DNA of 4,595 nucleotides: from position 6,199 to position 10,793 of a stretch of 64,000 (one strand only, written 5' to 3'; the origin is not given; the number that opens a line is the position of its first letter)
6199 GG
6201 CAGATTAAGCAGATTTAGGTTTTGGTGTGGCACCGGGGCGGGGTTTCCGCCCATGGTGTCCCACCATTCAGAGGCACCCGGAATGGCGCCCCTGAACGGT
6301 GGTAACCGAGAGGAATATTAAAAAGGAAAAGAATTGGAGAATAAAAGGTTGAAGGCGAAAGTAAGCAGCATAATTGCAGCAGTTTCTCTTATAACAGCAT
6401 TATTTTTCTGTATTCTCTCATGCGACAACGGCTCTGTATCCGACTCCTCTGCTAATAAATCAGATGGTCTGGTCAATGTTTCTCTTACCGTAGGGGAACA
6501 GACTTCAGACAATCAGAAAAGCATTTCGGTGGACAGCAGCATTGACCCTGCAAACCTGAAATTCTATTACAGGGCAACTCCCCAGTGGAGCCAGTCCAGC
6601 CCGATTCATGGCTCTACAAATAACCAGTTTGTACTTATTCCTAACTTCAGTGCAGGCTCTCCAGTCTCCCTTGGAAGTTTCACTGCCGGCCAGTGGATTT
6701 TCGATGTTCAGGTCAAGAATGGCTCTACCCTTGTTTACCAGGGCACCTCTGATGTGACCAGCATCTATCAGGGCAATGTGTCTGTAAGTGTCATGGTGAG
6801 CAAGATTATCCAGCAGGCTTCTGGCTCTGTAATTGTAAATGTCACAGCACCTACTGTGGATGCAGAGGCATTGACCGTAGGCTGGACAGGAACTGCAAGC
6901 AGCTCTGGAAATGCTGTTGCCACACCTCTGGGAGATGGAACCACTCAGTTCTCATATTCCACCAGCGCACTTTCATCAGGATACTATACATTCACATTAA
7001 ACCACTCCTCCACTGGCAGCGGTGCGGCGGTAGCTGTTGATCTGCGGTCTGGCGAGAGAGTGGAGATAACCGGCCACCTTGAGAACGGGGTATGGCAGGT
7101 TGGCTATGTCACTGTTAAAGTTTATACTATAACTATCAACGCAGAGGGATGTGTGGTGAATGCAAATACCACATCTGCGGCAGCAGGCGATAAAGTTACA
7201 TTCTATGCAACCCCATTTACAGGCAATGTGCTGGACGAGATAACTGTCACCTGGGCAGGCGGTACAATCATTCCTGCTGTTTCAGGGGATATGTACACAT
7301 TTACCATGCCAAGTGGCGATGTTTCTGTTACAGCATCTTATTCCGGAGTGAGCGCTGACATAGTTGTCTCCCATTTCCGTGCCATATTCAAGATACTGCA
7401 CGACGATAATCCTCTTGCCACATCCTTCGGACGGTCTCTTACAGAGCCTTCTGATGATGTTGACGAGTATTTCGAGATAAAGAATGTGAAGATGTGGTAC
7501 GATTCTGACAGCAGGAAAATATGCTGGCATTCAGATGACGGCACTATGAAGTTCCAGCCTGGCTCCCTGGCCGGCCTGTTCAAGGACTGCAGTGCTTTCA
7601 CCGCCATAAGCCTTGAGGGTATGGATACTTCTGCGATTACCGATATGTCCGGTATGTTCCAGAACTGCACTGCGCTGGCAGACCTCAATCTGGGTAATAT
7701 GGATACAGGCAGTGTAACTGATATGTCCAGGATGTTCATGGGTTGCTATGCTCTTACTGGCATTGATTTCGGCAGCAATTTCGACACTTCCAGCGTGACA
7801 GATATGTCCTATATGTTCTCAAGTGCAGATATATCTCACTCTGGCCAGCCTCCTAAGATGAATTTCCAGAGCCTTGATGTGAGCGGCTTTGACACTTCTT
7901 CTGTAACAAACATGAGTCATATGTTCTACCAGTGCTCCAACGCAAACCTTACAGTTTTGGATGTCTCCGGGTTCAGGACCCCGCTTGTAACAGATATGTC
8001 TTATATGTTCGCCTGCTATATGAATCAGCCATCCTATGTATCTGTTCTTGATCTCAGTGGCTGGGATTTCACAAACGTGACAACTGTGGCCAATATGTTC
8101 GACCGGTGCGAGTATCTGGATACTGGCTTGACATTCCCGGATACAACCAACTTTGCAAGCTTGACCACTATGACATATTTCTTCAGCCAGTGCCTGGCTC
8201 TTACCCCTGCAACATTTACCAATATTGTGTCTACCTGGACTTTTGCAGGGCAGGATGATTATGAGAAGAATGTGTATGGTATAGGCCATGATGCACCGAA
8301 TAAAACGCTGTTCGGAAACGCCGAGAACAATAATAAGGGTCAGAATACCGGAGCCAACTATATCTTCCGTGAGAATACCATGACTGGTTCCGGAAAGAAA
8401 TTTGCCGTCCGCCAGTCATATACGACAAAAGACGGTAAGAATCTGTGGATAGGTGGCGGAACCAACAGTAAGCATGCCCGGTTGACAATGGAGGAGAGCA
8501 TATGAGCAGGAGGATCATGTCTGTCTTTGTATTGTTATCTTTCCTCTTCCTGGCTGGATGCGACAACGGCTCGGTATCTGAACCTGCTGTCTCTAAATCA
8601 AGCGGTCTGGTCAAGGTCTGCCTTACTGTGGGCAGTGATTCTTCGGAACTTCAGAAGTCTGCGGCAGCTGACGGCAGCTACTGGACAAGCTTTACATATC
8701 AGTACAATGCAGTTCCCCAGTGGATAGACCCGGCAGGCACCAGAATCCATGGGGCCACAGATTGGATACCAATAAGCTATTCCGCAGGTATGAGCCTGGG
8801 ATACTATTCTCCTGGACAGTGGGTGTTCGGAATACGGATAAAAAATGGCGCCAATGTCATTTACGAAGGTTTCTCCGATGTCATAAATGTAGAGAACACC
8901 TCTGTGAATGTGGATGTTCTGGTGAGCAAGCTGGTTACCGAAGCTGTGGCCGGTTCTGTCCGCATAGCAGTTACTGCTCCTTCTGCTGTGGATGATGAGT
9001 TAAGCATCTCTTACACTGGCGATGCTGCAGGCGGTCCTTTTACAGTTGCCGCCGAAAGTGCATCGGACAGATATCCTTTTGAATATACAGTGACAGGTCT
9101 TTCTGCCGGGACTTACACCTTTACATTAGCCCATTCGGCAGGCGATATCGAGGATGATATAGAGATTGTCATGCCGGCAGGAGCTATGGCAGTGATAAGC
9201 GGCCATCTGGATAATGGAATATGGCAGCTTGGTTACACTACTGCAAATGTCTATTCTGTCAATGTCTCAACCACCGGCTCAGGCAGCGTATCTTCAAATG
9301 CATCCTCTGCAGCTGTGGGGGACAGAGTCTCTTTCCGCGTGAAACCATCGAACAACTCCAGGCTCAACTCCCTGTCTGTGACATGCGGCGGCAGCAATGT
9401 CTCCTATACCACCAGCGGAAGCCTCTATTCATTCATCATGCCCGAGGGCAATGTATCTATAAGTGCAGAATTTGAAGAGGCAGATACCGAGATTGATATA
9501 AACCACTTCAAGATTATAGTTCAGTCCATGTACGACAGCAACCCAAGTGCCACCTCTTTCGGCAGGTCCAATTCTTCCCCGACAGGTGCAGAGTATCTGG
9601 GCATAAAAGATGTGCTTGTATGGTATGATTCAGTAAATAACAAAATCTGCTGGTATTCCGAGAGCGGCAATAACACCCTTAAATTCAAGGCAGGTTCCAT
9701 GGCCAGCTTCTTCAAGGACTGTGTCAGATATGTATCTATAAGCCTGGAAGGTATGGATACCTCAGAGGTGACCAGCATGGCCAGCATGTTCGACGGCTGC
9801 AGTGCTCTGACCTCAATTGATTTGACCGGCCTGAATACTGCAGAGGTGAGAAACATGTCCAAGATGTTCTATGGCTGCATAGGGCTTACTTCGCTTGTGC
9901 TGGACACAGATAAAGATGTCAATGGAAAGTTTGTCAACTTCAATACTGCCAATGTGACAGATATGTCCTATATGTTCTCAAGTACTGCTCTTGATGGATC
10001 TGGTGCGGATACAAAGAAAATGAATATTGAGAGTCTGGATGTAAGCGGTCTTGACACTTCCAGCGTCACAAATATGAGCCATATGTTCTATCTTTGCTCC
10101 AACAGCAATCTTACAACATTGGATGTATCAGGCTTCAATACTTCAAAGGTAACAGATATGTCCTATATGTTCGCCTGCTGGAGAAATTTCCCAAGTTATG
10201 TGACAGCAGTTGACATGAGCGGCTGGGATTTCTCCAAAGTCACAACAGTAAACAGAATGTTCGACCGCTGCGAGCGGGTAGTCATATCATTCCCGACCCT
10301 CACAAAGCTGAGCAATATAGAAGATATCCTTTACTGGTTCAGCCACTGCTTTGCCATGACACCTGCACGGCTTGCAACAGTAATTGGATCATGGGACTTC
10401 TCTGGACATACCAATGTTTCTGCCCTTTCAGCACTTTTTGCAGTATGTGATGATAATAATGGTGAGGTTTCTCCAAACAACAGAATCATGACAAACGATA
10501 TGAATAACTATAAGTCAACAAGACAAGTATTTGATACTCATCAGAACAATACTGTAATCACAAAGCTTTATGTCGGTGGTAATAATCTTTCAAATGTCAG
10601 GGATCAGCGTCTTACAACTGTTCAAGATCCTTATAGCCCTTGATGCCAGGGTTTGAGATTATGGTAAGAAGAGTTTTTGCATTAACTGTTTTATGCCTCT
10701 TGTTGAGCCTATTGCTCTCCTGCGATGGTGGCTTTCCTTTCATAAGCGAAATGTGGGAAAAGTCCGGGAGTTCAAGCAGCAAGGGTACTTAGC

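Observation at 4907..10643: Tandem array of three paralogous surface lipoproteins; two carry C-terminal DUF285-type 'TDMSxMF' repeat domains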

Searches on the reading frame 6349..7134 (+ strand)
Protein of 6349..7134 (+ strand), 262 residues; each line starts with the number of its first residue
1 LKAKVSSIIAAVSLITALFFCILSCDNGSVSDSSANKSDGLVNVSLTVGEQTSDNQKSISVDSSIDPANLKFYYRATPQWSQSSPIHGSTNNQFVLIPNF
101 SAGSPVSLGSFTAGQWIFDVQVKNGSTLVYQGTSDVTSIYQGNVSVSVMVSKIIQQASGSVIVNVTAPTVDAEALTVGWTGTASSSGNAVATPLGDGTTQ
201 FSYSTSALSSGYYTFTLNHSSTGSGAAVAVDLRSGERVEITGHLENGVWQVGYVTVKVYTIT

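Call 63: search_solved_structures(query=A5, max_evalue=10, show_alignments=2)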
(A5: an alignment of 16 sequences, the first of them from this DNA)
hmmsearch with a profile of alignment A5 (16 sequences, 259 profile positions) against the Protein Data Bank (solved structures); distinct sequences matched with E-value up to 10: 13.
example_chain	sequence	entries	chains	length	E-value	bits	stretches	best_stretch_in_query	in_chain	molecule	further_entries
6nz0_Z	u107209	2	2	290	0.00014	24.1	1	101-232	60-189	Dyslexia-associated protein KIAA0319-like protein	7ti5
7kpn_Z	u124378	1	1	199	0.013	17.8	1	101-231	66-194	Dyslexia-associated protein KIAA0319-like protein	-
4r9f_A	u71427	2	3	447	0.052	15.8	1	3-63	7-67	MBP1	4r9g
4i62_A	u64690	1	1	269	0.18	14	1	2-62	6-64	Amino acid ABC transporter, periplasmic amino acid-binding protein, putative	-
9wcx_q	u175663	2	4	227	0.19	13.9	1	162-248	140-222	Lipoprotein lpqE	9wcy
6jcq_R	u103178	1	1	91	0.22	13.7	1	200-231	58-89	Dyslexia-associated protein KIAA0319-like protein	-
6ihb_R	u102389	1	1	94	0.24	13.6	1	200-231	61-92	Dyslexia-associated protein KIAA0319-like protein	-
7wjx_R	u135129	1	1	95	0.24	13.6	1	200-231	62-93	Dyslexia-associated protein KIAA0319-like protein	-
7wqp_R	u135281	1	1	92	0.3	13.3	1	200-230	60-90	Dyslexia-associated protein KIAA0319-like protein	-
9p4n_R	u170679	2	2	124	0.33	13.1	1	200-232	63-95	Dyslexia-associated protein KIAA0319-like protein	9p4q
3w1z_A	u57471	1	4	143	0.38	12.9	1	149-193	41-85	Heat shock protein 16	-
8yke_A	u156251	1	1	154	0.61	12.3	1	138-232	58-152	YSIRK signal domain/LPXTG anchor domain surface protein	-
3rgh_A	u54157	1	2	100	1.6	10.9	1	154-216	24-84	Filamin-A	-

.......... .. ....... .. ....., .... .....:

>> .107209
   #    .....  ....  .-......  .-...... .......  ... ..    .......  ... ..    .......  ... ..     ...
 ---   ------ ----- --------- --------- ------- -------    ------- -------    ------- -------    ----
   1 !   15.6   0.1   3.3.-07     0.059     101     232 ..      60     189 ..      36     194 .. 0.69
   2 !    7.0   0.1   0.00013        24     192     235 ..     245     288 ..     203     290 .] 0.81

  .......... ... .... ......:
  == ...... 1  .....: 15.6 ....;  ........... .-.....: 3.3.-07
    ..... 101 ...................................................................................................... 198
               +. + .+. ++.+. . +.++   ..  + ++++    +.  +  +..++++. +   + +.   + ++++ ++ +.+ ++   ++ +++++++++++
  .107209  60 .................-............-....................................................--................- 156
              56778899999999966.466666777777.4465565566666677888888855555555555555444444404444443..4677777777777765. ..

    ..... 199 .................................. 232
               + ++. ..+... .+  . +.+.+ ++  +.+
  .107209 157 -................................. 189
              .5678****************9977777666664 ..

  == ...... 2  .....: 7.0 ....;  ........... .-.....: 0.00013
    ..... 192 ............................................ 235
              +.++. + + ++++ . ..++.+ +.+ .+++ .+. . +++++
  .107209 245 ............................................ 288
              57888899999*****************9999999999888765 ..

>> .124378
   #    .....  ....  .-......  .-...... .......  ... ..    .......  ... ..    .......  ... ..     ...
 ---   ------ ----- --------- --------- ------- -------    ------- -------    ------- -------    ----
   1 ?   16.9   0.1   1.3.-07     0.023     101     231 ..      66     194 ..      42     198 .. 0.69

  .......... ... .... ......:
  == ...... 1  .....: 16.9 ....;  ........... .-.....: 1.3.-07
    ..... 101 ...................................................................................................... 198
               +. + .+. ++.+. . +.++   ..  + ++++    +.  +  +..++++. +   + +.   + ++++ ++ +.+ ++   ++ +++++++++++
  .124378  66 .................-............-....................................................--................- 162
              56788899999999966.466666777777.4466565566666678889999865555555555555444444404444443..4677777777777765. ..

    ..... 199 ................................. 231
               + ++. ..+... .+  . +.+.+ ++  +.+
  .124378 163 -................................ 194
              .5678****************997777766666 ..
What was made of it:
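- On Type V pilins (FimA/Mfa superfamily): The module profile hits PKD domains (call 63).
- The module profile hits PKD domains of KIAA0319L (E=1.4e-4), not pilins (call 63).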

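Call 73: search_protein_representatives(alignment_id=A5)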
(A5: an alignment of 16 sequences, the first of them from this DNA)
Query: 16 sequences, 259 profile positions. Proteins with E-value up to 0.001 (for the whole library): 536; up to 1e-10: 194; up to 1e-30: 66. The best 150 are listed.
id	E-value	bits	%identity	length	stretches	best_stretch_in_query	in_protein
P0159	2.4e-99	347.9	-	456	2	1-259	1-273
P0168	1.2e-98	345.7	-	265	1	3-258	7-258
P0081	6.6e-95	333.4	-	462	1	2-258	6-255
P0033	3.4e-94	331.1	-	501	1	2-258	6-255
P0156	2.2e-93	328.4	-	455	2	1-259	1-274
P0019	2.1e-90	318.7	-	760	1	2-258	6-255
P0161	1.8e-88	312.3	-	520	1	1-259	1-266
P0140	2.4e-85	302.1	-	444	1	1-258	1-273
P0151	2.2e-83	295.6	-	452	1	1-259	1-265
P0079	3.3e-81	288.5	-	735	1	4-259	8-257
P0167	1.2e-80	286.7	-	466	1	1-259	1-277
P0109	4.4e-80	284.8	-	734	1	1-259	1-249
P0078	5.0e-79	281.3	-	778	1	1-258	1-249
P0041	2.4e-78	279.1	-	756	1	3-259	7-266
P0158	8.6e-77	274.0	-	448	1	1-258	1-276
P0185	1.6e-54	201.0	-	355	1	1-258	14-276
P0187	9.3e-50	185.4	-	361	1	5-254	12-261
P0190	2.2e-46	174.4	-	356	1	1-259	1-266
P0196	5.0e-40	153.5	-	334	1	1-255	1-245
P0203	1.1e-35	139.3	-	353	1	5-256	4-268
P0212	1.1e-29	119.6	-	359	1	1-255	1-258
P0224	2.8e-23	98.7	-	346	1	8-258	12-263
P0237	4.8e-19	84.8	-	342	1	4-250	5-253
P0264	5.0e-16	74.9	-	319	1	5-247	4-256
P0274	4.9e-15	71.6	-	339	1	1-255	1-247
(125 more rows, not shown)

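Call 74: search_protein_families(library=pfam, proteins=[P0185, P0187, P0190, P0196, P0203, P0212, P0224, P0237, P0264, P0274], max_evalue=0.01)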
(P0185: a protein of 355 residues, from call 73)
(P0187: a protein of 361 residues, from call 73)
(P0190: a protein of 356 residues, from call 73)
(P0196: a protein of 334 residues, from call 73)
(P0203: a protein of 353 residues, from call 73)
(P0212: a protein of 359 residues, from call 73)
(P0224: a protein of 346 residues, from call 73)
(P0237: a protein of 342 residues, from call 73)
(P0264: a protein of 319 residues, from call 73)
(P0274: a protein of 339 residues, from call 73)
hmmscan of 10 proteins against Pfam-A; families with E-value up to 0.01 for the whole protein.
P0185 (355 aa): 0 families

P0187 (361 aa): 0 families

P0190 (356 aa): 1 family
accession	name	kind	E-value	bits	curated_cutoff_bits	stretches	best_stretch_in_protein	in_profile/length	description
PF16820.11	PKD_3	-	0.0093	16.2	26.3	0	298-338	30-66/68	PKD-like domain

P0196 (334 aa): 1 family
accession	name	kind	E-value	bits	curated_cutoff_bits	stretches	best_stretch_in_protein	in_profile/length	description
PF13927.12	Ig_3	-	0.0065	17.4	30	0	252-308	3-57/78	Immunoglobulin domain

P0203 (353 aa): 3 families
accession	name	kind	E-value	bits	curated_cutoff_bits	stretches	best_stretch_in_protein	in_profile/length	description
PF13895.12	Ig_2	-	6.1e-05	23.6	27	1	279-344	9-72/79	Immunoglobulin domain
PF13927.12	Ig_3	-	0.0007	20.5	30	1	283-349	15-74/78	Immunoglobulin domain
PF06832.18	BiPBP_C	-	0.0015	18.8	26.8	1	287-340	33-86/90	Penicillin-Binding Protein C-terminus Family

P0212 (359 aa): 0 families

P0224 (346 aa): 0 families

P0237 (342 aa): 0 families

P0264 (319 aa): 0 families

P0274 (339 aa): 3 families
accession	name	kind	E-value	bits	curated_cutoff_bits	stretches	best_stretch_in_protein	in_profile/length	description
PF07495.19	Y_Y_Y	-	2.6e-07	30.9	26.6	1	286-324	16-54/65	Y_Y_Y domain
PF06832.18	BiPBP_C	-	0.0041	17.4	26.8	1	267-315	31-79/90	Penicillin-Binding Protein C-terminus Family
PF00801.26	PKD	-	0.0065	16.9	23.5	1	261-329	9-78/80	PKD domain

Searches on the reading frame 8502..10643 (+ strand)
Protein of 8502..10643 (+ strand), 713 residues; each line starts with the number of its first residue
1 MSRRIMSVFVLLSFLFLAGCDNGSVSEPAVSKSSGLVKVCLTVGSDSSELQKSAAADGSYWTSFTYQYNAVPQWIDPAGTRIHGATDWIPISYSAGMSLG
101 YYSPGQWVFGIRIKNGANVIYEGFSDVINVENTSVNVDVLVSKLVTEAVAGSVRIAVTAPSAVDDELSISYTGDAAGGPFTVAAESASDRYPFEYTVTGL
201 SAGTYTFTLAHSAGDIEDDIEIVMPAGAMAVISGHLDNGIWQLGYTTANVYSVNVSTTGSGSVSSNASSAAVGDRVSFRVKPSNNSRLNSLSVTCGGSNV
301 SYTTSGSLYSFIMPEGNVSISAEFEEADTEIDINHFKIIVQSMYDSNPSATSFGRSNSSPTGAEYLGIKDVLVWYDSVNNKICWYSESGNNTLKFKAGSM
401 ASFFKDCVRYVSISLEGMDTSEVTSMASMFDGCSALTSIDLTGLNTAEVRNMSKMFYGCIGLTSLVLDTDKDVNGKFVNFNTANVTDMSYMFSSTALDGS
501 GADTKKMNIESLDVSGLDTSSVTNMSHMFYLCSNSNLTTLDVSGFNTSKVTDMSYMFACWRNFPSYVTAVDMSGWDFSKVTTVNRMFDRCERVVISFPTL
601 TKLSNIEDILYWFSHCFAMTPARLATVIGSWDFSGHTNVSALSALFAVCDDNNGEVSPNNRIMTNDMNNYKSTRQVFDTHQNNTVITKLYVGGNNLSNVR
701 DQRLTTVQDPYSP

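Call 3: search_protein_families(library=pfam, proteins=[window:8502-10643:+], max_evalue=0.1)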
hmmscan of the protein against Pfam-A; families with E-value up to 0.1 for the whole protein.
window:8502-10643:+ (713 aa): 2 families
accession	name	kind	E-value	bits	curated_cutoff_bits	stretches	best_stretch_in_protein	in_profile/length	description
PF03382.20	DUF285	-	4.8e-29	101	25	2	508-617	12-111/120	Mycoplasma protein of unknown function, DUF285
PF18998.6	Flg_new_2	-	5.4e-10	39.5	23.6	1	251-326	1-71/73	Divergent InlB B-repeat domain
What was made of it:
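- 8502..10643 (+): g3: 713-aa lipoprotein with the same architecture as g2, packed tightly against the g2 stop. PF03382 at E=4.8e-29 and PF18998 at E=5.4e-10 (call 3).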

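Call 4: search_protein_families(library=ncbifam, proteins=[window:8502-10643:+], max_evalue=0.1)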
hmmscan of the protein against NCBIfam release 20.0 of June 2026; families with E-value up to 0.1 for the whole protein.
window:8502-10643:+ (713 aa): 2 families
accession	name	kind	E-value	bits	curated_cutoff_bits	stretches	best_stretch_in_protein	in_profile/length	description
TIGR02167.2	Liste_lipo_26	repeat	2.7e-32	110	30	4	533-555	4-26/26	PARCEL repeat-containing surface protein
NF045896.1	Mbov_0838_LP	exception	4.3e-10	39.1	500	2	512-591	287-358/433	Mbov_0838 family PARCEL repeat surface lipoprotein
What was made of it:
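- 8502..10643 (+): TIGR02167 at 2.7e-32 (call 4).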

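Call 97: list_cluster_members(proteins=[P0001, P0121, window:8517-10643:+, window:8502-10643:+, window:4122-4511:+, P0296])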
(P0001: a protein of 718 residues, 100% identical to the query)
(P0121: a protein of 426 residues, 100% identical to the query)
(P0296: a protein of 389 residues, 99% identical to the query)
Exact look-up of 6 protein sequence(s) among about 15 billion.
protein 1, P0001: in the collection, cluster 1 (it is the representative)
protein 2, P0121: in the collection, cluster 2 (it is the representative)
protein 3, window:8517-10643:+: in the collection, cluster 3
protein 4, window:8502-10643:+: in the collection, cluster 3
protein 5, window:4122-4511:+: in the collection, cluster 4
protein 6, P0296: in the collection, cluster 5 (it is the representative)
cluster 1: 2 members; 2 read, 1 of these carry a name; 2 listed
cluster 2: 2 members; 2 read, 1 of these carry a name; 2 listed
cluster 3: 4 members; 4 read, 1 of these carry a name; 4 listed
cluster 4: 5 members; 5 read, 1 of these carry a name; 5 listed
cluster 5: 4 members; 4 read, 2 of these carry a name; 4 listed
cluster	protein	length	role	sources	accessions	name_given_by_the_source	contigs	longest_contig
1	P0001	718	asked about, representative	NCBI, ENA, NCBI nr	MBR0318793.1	MAG: BspA family leucine-rich repeat surface protein [Spirochaetia bacterium] | BspA family leucine-rich repeat surface protein [Spirochaetia bacterium]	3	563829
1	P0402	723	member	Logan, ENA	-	-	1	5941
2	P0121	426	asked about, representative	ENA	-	-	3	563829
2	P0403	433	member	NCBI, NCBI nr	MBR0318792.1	MAG: hypothetical protein IJQ86_05840 [Spirochaetia bacterium] | hypothetical protein [Spirochaetia bacterium]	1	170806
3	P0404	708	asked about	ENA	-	-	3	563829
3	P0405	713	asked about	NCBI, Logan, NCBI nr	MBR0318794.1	MAG: BspA family leucine-rich repeat surface protein [Spirochaetia bacterium] | BspA family leucine-rich repeat surface protein [Spirochaetia bacterium]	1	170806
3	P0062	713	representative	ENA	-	-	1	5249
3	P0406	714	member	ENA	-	-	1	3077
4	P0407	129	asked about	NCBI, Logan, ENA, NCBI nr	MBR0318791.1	MAG: hypothetical protein IJQ86_05835 [Spirochaetia bacterium] | hypothetical protein [Spirochaetia bacterium]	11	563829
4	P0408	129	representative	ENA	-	-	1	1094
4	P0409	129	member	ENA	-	-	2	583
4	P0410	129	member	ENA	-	-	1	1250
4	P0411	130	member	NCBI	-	-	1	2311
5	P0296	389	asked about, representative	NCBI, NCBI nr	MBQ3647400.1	MAG: hypothetical protein II958_01010 [Spirochaetia bacterium] | hypothetical protein [Spirochaetia bacterium]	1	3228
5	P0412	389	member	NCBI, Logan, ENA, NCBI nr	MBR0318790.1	MAG: hypothetical protein IJQ86_05830 [Spirochaetia bacterium] | hypothetical protein [Spirochaetia bacterium]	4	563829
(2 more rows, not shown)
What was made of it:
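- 8502..10643 (+): MBR0318794.1 is 713 aa (call 97).
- On BspA-type LRR proteins (PF13306 LRR_5): The NCBI product name nevertheless says BspA family (call 97).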
